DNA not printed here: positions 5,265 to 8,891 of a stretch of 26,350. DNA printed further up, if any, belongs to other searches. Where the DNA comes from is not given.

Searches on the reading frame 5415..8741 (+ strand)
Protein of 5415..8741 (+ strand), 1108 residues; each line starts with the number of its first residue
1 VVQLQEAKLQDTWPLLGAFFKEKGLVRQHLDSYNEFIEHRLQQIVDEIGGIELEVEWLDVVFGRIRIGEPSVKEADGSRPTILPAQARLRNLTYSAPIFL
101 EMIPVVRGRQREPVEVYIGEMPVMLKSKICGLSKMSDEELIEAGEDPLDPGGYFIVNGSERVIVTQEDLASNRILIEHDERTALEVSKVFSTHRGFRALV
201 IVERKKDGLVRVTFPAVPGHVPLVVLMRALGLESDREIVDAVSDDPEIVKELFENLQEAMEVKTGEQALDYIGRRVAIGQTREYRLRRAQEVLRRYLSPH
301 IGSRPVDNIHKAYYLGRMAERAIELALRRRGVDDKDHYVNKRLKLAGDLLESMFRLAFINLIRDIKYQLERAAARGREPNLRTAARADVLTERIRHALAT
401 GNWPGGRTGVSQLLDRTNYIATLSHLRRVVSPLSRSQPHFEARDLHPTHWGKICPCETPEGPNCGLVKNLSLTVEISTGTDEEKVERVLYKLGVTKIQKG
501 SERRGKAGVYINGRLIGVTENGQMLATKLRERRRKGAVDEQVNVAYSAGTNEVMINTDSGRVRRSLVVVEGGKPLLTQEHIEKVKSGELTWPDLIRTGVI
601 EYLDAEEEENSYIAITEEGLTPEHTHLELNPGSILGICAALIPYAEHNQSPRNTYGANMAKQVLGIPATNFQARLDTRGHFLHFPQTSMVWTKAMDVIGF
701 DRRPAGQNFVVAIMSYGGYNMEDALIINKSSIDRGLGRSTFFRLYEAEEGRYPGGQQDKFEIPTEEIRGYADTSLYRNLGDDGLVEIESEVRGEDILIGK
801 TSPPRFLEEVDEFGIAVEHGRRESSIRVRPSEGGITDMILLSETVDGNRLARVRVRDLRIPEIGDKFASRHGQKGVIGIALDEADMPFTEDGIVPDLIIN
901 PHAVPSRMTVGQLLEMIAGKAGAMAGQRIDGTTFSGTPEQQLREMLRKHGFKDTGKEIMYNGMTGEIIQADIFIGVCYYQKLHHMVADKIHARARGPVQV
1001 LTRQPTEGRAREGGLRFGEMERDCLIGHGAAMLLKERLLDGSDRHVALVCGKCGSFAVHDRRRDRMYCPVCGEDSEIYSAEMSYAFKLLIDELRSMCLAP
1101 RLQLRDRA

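Call 53: search_protein_families(library=pfam, proteins=[window:5415-8741:+])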
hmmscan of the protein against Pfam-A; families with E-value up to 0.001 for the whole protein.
window:5415-8741:+ (1108 aa): 7 families
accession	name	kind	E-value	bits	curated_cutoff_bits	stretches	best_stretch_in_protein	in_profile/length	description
PF00562.33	RNA_pol_Rpb2_6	-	2.5e-138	461.7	23.4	1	638-1011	1-373/373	RNA polymerase Rpb2, domain 6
PF04563.20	RNA_pol_Rpb2_1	-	1.4e-57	194.9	28.2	1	24-391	1-202/203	RNA polymerase beta subunit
PF04561.19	RNA_pol_Rpb2_2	-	6.5e-35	121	21.7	1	170-344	1-190/190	RNA polymerase Rpb2, domain 2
PF04560.25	RNA_pol_Rpb2_7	-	3.9e-29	101.4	32.1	1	1013-1103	1-85/87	RNA polymerase Rpb2, domain 7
PF04565.21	RNA_pol_Rpb2_3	-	3e-28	98.2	21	1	412-476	1-68/68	RNA polymerase Rpb2, domain 3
PF04566.18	RNA_pol_Rpb2_4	-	5.4e-20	71.7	28.7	1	509-570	1-62/62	RNA polymerase Rpb2, domain 4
PF04567.22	RNA_pol_Rpb2_5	-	1.3e-09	39.2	21.1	1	591-623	1-33/66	RNA polymerase Rpb2, domain 5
